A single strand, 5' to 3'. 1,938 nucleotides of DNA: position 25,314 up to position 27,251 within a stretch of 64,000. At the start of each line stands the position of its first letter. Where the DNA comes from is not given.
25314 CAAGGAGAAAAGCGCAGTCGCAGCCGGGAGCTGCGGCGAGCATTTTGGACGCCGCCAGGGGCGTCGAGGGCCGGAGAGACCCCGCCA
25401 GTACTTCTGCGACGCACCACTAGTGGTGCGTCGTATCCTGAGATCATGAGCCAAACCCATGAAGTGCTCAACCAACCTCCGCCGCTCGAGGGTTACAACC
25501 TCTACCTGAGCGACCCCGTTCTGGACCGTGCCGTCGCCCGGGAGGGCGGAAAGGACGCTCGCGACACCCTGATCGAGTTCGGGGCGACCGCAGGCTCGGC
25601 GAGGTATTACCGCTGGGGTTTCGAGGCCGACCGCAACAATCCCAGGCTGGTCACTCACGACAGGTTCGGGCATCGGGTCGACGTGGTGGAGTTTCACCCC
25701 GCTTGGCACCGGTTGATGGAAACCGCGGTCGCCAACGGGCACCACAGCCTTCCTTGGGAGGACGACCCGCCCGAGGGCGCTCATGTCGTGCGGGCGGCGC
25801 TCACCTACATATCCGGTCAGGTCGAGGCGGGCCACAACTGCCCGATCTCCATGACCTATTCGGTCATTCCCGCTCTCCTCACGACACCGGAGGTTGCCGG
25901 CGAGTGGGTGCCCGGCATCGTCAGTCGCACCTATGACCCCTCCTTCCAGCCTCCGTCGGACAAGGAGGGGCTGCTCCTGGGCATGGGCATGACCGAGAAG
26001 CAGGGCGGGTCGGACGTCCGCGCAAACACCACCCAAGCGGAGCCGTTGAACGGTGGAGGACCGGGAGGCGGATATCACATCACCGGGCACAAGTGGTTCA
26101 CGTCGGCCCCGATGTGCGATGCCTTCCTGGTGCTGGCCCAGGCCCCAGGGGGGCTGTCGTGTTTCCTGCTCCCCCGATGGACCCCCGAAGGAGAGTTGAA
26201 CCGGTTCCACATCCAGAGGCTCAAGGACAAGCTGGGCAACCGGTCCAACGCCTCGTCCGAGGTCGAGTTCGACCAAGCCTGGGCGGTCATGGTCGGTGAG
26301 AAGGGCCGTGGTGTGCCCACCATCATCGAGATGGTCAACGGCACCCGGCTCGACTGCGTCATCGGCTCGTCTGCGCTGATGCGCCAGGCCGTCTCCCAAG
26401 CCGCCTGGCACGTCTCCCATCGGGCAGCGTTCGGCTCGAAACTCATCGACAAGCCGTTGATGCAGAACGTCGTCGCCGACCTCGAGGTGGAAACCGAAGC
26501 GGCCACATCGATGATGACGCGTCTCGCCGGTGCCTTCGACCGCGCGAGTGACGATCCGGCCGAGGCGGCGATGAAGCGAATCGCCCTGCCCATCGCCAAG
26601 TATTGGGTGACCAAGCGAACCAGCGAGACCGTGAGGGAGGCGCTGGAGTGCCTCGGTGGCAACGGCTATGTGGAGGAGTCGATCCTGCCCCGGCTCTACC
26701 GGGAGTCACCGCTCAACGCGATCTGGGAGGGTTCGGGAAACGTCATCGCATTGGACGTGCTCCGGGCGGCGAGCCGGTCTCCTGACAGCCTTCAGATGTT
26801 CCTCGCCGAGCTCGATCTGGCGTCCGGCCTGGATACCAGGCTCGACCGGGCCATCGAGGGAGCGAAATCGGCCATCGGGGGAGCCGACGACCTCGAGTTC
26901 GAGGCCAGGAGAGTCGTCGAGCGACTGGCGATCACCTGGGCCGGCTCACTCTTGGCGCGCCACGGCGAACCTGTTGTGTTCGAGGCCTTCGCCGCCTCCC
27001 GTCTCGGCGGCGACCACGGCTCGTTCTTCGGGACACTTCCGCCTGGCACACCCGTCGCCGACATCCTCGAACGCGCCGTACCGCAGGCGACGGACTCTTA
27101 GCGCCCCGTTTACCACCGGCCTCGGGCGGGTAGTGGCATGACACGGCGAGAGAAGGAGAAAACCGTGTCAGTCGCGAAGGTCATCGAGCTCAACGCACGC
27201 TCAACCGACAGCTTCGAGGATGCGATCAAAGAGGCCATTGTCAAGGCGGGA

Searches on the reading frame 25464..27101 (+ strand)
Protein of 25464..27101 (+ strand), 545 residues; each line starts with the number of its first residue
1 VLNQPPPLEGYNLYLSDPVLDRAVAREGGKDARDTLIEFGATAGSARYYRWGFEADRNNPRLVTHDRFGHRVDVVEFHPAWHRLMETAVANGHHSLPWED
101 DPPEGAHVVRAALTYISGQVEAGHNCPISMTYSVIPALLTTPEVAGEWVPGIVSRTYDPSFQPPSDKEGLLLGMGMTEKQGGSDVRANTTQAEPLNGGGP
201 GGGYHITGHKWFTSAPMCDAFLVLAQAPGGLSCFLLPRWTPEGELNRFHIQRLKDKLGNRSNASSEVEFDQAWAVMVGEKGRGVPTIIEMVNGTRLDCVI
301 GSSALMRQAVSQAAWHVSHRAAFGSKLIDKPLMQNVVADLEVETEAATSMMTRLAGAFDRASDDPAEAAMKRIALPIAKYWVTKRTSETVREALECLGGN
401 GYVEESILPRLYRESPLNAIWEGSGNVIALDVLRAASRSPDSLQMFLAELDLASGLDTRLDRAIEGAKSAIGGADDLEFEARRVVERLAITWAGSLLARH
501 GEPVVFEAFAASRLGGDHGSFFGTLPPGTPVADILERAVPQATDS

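Call 50: search_protein_families(library=pfam, proteins=[window:25464-27101:+], max_evalue=0.0001)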
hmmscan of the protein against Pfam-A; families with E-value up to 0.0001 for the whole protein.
window:25464-27101:+ (545 aa): 5 families
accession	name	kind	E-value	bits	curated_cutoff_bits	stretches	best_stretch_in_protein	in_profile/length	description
PF18158.6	AidB_N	-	7.3e-59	198.8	22.9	1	3-159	1-156/156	Adaptive response protein AidB N-terminal domain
PF00441.29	Acyl-CoA_dh_1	-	3e-29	102.6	22.4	1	281-435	1-148/150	Acyl-CoA dehydrogenase, C-terminal domain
PF02770.24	Acyl-CoA_dh_M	-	8.9e-18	64.7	33.3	1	174-271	2-96/97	Acyl-CoA dehydrogenase, middle domain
PF08028.16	Acyl-CoA_dh_2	-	1.8e-09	38.4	22.7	1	308-414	13-122/134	Acyl-CoA dehydrogenase, C-terminal domain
PF22924.1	ACOX_C_alpha1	-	6.2e-08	33.1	27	1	366-435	98-167/169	Acyl-CoA oxidase, C-alpha1 domain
